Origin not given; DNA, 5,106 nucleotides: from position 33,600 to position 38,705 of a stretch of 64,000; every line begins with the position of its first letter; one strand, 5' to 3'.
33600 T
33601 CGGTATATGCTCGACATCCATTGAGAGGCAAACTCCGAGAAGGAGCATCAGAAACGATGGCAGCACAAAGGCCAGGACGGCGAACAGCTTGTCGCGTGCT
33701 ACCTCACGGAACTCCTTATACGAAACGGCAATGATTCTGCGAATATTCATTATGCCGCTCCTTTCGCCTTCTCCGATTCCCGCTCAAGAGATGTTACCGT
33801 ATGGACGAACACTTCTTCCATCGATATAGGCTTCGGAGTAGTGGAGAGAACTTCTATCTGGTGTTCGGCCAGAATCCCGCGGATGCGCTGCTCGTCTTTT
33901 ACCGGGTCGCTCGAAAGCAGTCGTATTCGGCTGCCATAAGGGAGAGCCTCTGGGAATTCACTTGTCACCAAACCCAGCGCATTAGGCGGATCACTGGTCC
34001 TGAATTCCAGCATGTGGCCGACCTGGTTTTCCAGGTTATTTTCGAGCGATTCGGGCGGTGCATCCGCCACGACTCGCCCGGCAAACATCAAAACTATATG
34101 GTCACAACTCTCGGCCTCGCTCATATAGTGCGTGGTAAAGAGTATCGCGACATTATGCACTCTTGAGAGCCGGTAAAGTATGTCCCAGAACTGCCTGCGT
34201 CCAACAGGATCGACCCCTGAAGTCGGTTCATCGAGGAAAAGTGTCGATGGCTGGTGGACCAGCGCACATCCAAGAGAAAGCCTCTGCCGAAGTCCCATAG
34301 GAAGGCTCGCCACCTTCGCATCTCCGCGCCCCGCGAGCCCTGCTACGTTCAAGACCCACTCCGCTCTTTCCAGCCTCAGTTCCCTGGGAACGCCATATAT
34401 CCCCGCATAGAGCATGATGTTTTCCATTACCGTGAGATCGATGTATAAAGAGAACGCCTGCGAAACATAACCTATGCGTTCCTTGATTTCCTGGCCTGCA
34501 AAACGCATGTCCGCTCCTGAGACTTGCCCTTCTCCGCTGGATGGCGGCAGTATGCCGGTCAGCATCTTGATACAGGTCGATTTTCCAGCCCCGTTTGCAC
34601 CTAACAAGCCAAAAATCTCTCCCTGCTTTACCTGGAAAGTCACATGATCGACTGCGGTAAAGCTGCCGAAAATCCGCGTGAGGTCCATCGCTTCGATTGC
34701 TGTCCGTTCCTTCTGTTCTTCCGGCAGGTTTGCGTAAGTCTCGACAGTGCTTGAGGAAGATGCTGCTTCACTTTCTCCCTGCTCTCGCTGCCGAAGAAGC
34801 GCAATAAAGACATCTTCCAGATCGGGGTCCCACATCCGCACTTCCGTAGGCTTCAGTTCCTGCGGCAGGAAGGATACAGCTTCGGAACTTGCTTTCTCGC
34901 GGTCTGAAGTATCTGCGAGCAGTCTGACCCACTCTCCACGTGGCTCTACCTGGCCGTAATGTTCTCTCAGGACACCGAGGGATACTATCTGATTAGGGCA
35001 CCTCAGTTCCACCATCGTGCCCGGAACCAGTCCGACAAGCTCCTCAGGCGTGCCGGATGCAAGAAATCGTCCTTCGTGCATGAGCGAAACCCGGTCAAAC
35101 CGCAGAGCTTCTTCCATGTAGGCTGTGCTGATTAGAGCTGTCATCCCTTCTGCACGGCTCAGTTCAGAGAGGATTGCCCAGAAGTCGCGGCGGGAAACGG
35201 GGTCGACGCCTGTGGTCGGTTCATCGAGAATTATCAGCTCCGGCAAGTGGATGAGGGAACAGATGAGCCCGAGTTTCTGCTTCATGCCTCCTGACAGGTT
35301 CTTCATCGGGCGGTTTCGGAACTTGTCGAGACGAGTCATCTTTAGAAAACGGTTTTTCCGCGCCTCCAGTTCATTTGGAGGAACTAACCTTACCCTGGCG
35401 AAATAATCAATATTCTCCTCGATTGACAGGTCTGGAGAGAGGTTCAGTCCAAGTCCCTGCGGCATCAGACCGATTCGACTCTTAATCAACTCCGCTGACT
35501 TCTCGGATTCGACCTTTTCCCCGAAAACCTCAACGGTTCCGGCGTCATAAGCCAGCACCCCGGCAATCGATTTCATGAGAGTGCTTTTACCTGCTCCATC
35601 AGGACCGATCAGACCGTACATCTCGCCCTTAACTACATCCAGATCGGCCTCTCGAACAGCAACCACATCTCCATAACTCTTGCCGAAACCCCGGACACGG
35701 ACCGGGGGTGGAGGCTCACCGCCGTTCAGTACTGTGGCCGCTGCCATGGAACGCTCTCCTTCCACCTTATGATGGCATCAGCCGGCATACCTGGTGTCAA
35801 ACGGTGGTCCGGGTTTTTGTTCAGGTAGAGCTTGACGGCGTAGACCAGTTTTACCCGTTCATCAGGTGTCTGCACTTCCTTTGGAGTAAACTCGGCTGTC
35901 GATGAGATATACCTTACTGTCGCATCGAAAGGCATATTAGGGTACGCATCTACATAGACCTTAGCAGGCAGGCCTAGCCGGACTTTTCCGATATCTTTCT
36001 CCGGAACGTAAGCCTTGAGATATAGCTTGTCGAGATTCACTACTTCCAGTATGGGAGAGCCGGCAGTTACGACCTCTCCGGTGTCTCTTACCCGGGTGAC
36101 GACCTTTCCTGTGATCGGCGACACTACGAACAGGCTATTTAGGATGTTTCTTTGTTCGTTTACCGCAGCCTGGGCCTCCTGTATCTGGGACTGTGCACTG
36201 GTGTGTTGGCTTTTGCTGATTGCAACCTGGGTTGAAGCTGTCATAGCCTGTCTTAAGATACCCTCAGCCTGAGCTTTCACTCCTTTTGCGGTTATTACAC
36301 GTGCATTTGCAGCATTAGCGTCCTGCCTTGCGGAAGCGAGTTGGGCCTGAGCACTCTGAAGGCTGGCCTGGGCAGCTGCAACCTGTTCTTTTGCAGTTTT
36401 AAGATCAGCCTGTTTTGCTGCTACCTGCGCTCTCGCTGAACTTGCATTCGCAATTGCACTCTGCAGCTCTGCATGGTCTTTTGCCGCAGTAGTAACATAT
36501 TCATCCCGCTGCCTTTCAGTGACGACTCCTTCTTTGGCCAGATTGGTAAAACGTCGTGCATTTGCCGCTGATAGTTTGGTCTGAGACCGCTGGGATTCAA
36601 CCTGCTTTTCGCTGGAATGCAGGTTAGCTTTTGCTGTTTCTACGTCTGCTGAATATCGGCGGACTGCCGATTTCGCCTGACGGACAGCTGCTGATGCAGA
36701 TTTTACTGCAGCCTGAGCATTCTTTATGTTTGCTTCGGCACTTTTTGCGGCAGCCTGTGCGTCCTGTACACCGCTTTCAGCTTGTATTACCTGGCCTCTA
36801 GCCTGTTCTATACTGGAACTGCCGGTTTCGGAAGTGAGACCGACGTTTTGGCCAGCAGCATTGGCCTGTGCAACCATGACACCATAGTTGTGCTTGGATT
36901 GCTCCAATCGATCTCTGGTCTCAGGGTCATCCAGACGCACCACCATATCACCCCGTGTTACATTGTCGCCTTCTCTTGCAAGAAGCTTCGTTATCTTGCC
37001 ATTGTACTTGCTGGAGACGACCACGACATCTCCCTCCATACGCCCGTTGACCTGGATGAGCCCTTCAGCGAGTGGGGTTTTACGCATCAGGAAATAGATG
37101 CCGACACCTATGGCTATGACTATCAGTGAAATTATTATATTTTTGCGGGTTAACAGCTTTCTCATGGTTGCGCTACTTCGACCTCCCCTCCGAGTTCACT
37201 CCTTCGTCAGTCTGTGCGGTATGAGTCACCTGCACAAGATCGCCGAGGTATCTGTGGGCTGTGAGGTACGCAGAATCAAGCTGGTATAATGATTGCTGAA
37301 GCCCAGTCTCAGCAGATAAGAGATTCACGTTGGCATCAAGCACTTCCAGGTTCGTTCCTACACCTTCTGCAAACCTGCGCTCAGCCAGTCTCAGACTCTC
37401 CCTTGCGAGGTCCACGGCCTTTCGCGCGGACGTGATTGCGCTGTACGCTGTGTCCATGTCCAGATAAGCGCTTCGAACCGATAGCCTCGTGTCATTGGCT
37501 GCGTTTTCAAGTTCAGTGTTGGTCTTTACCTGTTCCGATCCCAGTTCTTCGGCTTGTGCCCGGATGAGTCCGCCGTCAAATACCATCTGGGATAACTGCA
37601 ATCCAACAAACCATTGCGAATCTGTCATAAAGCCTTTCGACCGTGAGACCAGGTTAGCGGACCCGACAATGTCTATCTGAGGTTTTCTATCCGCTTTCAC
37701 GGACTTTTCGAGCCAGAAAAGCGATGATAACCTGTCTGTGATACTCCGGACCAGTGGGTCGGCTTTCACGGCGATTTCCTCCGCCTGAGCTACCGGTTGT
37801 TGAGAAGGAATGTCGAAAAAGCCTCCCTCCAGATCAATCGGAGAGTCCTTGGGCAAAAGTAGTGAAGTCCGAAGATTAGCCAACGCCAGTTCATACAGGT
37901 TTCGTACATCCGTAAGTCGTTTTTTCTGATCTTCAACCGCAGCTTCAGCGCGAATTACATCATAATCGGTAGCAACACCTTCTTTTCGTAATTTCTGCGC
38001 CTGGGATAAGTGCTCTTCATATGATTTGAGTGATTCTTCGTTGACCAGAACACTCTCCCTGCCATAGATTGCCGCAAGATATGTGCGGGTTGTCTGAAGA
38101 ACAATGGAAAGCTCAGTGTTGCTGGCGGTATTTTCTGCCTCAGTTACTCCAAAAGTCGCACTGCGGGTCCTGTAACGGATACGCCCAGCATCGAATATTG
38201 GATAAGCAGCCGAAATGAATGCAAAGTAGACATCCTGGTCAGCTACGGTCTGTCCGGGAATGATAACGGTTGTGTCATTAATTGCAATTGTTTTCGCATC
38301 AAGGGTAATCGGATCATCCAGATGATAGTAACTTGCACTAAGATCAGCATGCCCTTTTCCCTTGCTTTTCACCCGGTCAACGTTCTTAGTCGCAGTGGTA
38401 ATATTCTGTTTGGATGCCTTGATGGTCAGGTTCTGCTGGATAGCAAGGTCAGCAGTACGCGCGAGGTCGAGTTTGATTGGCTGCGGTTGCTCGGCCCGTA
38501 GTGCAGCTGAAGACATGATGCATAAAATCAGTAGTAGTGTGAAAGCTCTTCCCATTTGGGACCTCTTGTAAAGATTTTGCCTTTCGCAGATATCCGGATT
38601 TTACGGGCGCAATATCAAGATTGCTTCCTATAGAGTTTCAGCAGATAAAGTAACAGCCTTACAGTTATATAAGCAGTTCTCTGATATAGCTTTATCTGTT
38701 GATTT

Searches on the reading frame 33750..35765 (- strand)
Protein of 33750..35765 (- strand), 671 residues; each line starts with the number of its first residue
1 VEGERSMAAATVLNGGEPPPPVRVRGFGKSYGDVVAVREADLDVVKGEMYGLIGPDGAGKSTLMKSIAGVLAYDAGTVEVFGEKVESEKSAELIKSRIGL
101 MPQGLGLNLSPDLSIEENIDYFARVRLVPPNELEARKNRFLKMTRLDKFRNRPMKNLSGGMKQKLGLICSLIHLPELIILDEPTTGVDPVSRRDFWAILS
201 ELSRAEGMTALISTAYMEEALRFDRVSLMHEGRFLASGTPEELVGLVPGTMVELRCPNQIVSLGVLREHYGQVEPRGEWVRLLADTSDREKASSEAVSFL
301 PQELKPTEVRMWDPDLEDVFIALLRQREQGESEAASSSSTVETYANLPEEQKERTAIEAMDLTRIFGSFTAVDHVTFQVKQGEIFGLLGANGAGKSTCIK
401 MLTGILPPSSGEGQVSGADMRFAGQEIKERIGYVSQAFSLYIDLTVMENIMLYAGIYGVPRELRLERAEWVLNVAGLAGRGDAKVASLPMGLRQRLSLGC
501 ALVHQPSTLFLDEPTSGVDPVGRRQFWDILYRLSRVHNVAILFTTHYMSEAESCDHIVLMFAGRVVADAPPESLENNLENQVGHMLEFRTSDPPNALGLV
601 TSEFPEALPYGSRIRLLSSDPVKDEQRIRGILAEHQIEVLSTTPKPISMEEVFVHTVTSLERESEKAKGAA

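Call 30: search_protein_families(library=pfam, proteins=[window:33750-35765:-], max_evalue=0.001)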
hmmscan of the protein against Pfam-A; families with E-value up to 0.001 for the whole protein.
window:33750-35765:- (671 aa): 9 families
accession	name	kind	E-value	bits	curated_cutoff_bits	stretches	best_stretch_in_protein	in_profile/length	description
PF00005.33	ABC_tran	-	4.1e-58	196.3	25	2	39-185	3-137/137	ABC transporter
PF13304.12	AAA_21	-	4.4e-18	66.8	27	2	150-212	231-295/304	AAA domain, putative AbiEii toxin, Type IV TA system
PF13555.12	AAA_29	-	2e-07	31.1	27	0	46-71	22-46/61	P-loop containing region of AAA domain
PF13476.12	AAA_23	-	2.6e-06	28.6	27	0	366-406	7-43/201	AAA domain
PF03193.22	RsgA_GTPase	-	4.9e-05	23.7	30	0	44-76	103-135/174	RsgA GTPase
PF13604.12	AAA_30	-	7.1e-05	23.1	27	0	49-83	20-54/191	AAA domain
PF13514.12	AAA_27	-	0.0002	21.4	22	0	357-404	3-48/206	AAA domain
PF13558.12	SbcC_Walker_B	-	0.00034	21.2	27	0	490-530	48-88/90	SbcC/RAD50-like, Walker B motif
PF01078.27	Mg_chelatase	-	0.00036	20.4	20.3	0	363-415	3-55/207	Magnesium chelatase, subunit ChlI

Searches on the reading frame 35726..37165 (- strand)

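Call 30: search_protein_families(library=pfam, proteins=[window:35726-37165:-], max_evalue=0.001)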
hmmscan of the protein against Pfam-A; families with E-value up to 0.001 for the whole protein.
window:35726-37165:- (479 aa): 3 families
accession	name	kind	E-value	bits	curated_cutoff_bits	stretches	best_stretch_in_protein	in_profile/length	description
PF16576.10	HlyD_D23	-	2.3e-16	60.1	30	1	267-427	54-191/214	Barrel-sandwich domain of CusB or HlyD membrane-fusion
PF13437.12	HlyD_3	-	9.4e-16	58.9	22.2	1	347-430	2-84/106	HlyD family secretion protein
PF00364.28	Biotin_lipoyl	-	3.8e-05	23.9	22.1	0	48-78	43-73/73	Biotin-requiring enzyme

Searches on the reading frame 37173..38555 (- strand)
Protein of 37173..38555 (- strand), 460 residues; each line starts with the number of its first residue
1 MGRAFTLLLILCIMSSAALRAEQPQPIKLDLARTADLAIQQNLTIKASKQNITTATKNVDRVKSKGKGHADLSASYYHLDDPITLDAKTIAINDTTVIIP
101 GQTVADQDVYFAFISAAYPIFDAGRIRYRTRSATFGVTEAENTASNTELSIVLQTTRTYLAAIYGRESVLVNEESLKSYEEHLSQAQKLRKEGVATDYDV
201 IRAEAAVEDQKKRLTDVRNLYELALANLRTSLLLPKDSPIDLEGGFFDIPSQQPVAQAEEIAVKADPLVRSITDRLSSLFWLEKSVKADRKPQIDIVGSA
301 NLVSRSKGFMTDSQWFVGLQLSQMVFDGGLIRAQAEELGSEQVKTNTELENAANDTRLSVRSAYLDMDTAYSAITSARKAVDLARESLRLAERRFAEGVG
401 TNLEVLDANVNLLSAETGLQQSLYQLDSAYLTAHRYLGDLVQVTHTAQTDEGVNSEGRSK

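Call 30: search_protein_families(library=pfam, proteins=[window:37173-38555:-], max_evalue=0.001)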
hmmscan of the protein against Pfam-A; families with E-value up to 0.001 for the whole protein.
window:37173-38555:- (460 aa): 1 family
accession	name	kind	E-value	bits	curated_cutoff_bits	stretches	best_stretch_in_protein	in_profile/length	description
PF02321.23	OEP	-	4.3e-46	157.5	22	2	284-438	30-187/187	Outer membrane efflux protein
